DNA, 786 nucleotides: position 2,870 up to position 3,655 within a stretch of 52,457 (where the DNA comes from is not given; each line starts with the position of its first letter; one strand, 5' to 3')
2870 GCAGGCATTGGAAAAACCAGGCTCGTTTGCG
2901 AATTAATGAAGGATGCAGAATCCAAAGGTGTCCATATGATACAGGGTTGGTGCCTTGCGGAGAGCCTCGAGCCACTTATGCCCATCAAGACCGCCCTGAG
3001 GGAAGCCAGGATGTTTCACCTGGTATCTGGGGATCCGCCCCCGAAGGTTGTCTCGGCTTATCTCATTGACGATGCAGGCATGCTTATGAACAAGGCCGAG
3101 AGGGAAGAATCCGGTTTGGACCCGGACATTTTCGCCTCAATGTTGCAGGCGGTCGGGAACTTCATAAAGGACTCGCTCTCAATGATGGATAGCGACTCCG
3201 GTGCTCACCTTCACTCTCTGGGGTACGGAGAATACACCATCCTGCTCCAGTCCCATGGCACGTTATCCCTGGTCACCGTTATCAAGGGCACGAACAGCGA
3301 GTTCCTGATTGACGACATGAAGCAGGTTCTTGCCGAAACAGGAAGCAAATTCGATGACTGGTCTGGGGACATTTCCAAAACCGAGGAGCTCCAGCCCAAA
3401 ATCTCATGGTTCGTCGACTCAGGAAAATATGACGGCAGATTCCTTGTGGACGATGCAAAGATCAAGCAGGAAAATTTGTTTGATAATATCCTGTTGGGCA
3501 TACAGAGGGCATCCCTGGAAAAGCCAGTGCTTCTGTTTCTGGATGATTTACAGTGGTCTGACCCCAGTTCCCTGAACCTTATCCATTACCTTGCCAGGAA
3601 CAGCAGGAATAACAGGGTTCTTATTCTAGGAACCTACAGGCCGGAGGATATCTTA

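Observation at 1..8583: Tandem trio of giant STAND-like ATPase-TPR genes with a roadblock/longin-like domain inserted inside the P-loop fold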

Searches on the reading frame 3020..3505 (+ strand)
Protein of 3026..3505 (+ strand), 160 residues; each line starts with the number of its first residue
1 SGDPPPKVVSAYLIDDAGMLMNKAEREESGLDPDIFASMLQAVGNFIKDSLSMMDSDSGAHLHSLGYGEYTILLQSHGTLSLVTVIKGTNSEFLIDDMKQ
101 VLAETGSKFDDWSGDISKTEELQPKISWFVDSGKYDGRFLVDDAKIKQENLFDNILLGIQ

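Call 8: search_protein_families(library=pfam, proteins=[window:3026-3505:+], max_evalue=10)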
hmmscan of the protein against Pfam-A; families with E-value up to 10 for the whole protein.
seq(160 aa): 0 families

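Call 20: search_protein_representatives(protein=window:3020-3475:+)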
Query: 152 residues. Proteins with E-value up to 0.001 (for the whole library): 501; up to 1e-10: 171; up to 1e-30: 38. The best 150 are listed.
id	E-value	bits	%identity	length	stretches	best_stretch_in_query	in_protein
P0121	2.6e-67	241.9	74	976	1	1-152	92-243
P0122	5.3e-63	227.9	71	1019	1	1-152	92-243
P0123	6.1e-60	218.0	68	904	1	1-152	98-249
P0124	3.2e-55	202.7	50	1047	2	1-152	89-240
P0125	4.5e-51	189.2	60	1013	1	1-152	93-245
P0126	4.7e-51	189.1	57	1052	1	2-152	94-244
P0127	1.9e-49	183.9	59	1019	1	1-152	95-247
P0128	1.1e-48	181.4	60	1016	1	1-152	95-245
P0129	3.6e-48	179.8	56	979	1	1-152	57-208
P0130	3.6e-48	179.8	58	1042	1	1-152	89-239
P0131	4.4e-47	176.3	55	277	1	1-152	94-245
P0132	2.7e-46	173.7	55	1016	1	1-152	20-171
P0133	4.3e-46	173.1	56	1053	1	1-152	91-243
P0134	5.4e-46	172.7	53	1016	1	3-152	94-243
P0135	1.3e-45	171.4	54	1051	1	1-152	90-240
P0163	5.3e-24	101.4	39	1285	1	6-144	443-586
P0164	1.7e-23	99.8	33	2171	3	13-124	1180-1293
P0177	1.6e-21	93.3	40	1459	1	7-150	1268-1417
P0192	1.3e-19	87.2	33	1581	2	12-127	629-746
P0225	1.6e-15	73.9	36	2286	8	66-121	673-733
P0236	3.0e-14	69.8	34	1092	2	11-121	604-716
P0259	7.1e-12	62.0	30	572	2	17-140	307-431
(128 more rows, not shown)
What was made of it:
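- Checked: It is also conserved in 501 cluster representatives at E<=1e-3, 38 of them at E<=1e-30 (call 20), so it is far beyond chance.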

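Call 23: search_protein_families(library=pfam, proteins=[P0164, P0225, P0192, P0236, P0163, P0177], max_evalue=0.001)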
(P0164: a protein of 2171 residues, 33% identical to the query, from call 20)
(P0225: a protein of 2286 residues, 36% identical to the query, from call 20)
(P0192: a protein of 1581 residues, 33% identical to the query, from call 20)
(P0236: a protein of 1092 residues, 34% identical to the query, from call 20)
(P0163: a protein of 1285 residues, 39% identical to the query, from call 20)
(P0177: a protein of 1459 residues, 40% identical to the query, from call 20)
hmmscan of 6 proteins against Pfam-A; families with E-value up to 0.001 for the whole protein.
P0164 (2171 aa): 3 families
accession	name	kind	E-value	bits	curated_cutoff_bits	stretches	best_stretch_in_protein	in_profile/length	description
PF19302.4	DUF5915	-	1.2e-10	41.7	27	1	1992-2134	31-172/195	Domain of unknown function (DUF5915)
PF07705.17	CARDB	-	1.2e-09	38.8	22.7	0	571-641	11-81/101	CARDB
PF07719.23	TPR_2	-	0.00032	21.1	27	0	968-993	6-31/34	Tetratricopeptide repeat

P0225 (2286 aa): 2 families
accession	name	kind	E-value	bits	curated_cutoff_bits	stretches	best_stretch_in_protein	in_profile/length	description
PF18998.6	Flg_new_2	-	2.9e-82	271.1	23.6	11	768-831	8-72/73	Divergent InlB B-repeat domain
PF17400.7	DUF5406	-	3.5e-09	37.4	25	0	204-244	13-53/116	Family of unknown function (DUF5406)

P0192 (1581 aa): 2 families
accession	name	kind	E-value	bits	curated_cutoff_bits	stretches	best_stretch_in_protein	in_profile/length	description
PF07705.17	CARDB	-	6e-08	33.3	22.7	0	522-605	7-90/101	CARDB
PF19302.4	DUF5915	-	2.1e-06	27.8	27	1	1374-1546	2-172/195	Domain of unknown function (DUF5915)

P0236 (1092 aa): 2 families
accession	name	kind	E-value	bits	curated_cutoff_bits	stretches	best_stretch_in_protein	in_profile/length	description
PF19302.4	DUF5915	-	3.3e-13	50.1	27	1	888-1085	8-193/195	Domain of unknown function (DUF5915)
PF07705.17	CARDB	-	0.00061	20.4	22.7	0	11-67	25-81/101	CARDB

P0163 (1285 aa): 16 families
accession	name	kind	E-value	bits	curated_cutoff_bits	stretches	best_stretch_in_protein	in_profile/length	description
PF13424.12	TPR_12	-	4.7e-45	152.1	30.1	5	1035-1107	2-76/77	Tetratricopeptide repeat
PF07719.23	TPR_2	-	2.9e-25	86.7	27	1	1078-1107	3-32/34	Tetratricopeptide repeat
PF00515.34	TPR_1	-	1.5e-23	82.1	27.8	2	1078-1105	3-30/34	Tetratricopeptide repeat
PF13191.12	AAA_16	-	1.4e-17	65.1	32.6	1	358-486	2-124/167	AAA ATPase domain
PF13374.12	TPR_10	-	1.8e-16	59.9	27.5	1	1077-1107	3-33/42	Tetratricopeptide repeat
PF13181.12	TPR_8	-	7.5e-16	57.3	25.7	0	1078-1105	3-30/34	Tetratricopeptide repeat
PF13176.12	TPR_7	-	1.3e-14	53.4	27.9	0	999-1032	2-35/36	Tetratricopeptide repeat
PF17874.7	TPR_MalT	-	8.4e-13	48.7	45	1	960-1117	4-163/336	MalT-like TPR region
PF14938.12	SNAP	-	1.7e-10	41.3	25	1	987-1102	66-181/282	Soluble NSF attachment protein, SNAP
PF13414.12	TPR_11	-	4.1e-08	33.2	26.8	0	934-971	8-42/42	TPR repeat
PF17963.7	Big_9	-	8.7e-08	33.4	23.6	0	55-138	9-89/89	Bacterial Ig domain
PF24885.1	TPR_NPHP3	-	1.2e-07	31.8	100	1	989-1067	92-172/239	Nephrocystin-3 TPR domain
PF17892.7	Cadherin_5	-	3.8e-07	30.3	26.5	1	69-137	27-97/98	Cadherin-like domain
PF10602.15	RPN7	-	1.5e-06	28.4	29.6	0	910-1051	26-170/174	26S proteasome subunit RPN7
PF13428.12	TPR_14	-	0.00025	21.9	23.5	0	1080-1106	5-31/44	Tetratricopeptide repeat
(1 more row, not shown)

P0177 (1459 aa): 8 families
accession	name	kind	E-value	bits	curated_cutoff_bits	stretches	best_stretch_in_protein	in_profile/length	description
PF05048.19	NosD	-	7.3e-52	176.3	23.6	4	485-605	83-212/212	Periplasmic copper-binding protein (NosD)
PF13229.12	Beta_helix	-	2.2e-45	154.6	25.9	5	114-269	2-157/158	Right handed beta helix region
PF13191.12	AAA_16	-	2.7e-13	51.2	32.6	1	1182-1271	2-90/167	AAA ATPase domain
PF00041.27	fn3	-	3.5e-11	43.6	25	2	838-914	3-72/84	Fibronectin type III domain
PF17892.7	Cadherin_5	-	1.8e-06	28.1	26.5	1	935-1023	5-96/98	Cadherin-like domain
PF10923.14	BrxC_BrxD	-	5.9e-05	22.6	22.2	1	1183-1236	28-81/414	BREX system ATP-binding protein BrxC/D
PF17963.7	Big_9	-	0.00045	21.5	23.6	0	945-1023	12-89/89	Bacterial Ig domain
PF01095.25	Pectinesterase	-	0.00071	18.8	27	1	23-82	2-68/298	Pectinesterase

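Call 41: predict_structure(alignment_id=A2)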
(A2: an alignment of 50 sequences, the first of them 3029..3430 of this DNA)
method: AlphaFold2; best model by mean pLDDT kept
length: 134 residues; sequences in the alignment: 50
mean_pLDDT: 89.3   pTM: 0.84
mean pLDDT of the five models: 89.3, 89.2, 84.9, 84.0, 83.5
residues with pLDDT >= 90: 76; 70-90: 51; 50-70: 7; < 50: 0
segments of 3 or more residues with pLDDT < 50: none
pLDDT, mean of each block of 10 residues (from residue 1): 90 92 85 88 87 70 91 93 95 97 87 89 96 94
secondary structure, 60 per line:
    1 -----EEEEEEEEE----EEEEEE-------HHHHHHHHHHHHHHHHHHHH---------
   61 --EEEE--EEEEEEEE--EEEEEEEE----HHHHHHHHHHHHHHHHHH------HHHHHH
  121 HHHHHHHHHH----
elements in order: E6-14 E19-24 H32-51 E63-66 E69-76 E79-86 H91-108 H115-130
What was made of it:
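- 3032..3436 (+): Inserted longin/Roadblock-like domain of B (aa ~96-230), with order β-β-α-β-β-β-α-α. AlphaFold model of aa 95-228, pLDDT 89, pTM 0.84 (call 41).
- On Roadblock/LC7/MglB (Pfam PF03259): Model with pLDDT 89 (call 41).
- The isolated insert models at pLDDT 89 and pTM 0.84 (call 41).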

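Call 43: fold_search(model_id=the predicted structure, library=pdb)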
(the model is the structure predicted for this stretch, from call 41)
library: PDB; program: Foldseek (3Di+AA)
matches with E <= 10: 1028; with E <= 0.001: 66
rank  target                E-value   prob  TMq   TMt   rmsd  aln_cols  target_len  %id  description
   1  7b6d_C                1.3e-05  1.00  0.66  0.62   4.0       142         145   19  Drosophila melanogaster TRAPPCore (C1, C2, C2L, C3a/b, C4, C5, C6 subunits) (released 2021-06-09)
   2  5y39_G                3.2e-05  1.00  0.57  0.64   3.1       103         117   14  Crystal structure of Ragulator complex (p18 76-145) (released 2017-12-06)
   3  5yk3_l                3.2e-05  1.00  0.54  0.57   4.6       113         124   14  human Ragulator complex (released 2019-01-23)
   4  2j3t_C                5.1e-05  1.00  0.58  0.56   3.4       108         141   16  The crystal structure of the bet3-trs33-bet5-trs23 complex. (released 2006-11-22)
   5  6ehr_B                5.5e-05  1.00  0.55  0.57   4.6       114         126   13  The crystal structure of the human LAMTOR-RagA CTD-RagC CTD complex (released 2017-10-04)
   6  6b9x_B                5.8e-05  1.00  0.51  0.54   4.9       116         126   13  Crystal structure of Ragulator (released 2017-11-08)
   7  5yk3_B                6.2e-05  1.00  0.57  0.60   3.3       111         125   14  human Ragulator complex (released 2019-01-23)
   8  2zl1_B                7.4e-05  1.00  0.53  0.60   3.4       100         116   16  MP1-p14 Scaffolding complex (released 2008-06-24)
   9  1veu_B                7.9e-05  1.00  0.55  0.58   3.3       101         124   16  Crystal structure of the p14/MP1 complex at 2.15 A resolution (released 2004-08-03)
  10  5x6v_B                8.9e-05  1.00  0.56  0.59   4.5       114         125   13  Crystal structure of human heteroheptameric complex (released 2017-12-06)
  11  5yk3_G                1.0e-04  1.00  0.58  0.62   3.4       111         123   14  human Ragulator complex (released 2019-01-23)
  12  7k58_F                1.1e-04  1.00  0.49  0.57   7.0        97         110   11  Structure of outer-arm dyneins bound to microtubule with microtubule binding state 1(MTBS-1) (released 2021-09-29)
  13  9c58_M                1.2e-04  1.00  0.54  0.57   5.2       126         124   13  AP-3 bound to myristoylated Arf1 (Q71L) (released 2024-12-18)
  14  3cpt_B                1.3e-04  1.00  0.53  0.60   3.9       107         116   14  MP1-p14 Scaffolding complex (released 2008-07-01)
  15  7k5b_F                1.5e-04  1.00  0.49  0.51  14.9       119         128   11  Structure of outer-arm dynein bound to microtubule doublet in microtubule binding state 2 (MTBS-2) (released 2021-09-29)
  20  3kye_C                2.1e-04  1.00  0.58  0.64   3.6       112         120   12  Crystal Structure of Roadblock/LC7 Domain from Streptomyces avermitilis (released 2009-12-22)
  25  3kye_A                2.7e-04  1.00  0.58  0.64   3.4       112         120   13  Crystal Structure of Roadblock/LC7 Domain from Streptomyces avermitilis (released 2009-12-22)
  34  7yh1_A                4.3e-04  1.00  0.54  0.61   3.3       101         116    9  Roadblock from Candidatus Prometheoarchaeum syntrophicum strain MK-D1 (released 2023-07-19)
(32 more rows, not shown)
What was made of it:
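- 3032..3436 (+): Foldseek against PDB gave 66 hits at E<=1e-3, and all 50 listed are longin/Roadblock proteins (call 43).
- On Roadblock/LC7/MglB (Pfam PF03259): Foldseek matches LAMTOR2/3, MglB, LC7, Streptomyces Robl 3kye and Asgard Roadblock 7yh1 at E 3e-5 to 7e-4, TM 0.5-0.65 (call 43).
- On Longin domain: The best Foldseek hit is the TRAPP longin subunit 7b6d_C over 142 columns, and AP sigma and Mon1/Ccz1 also match (call 43).
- Closest known: MglB-MglA. Same: MglB is among the structural matches (6izw_C, TM 0.61, call 43).
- Closest known: Eukaryotic longin/Roadblock GTPase platforms: TRAPP core. Same: These are the best structural matches (7b6d_C E 1.3e-5, 5y39_G, 5ldd_B, call 43).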
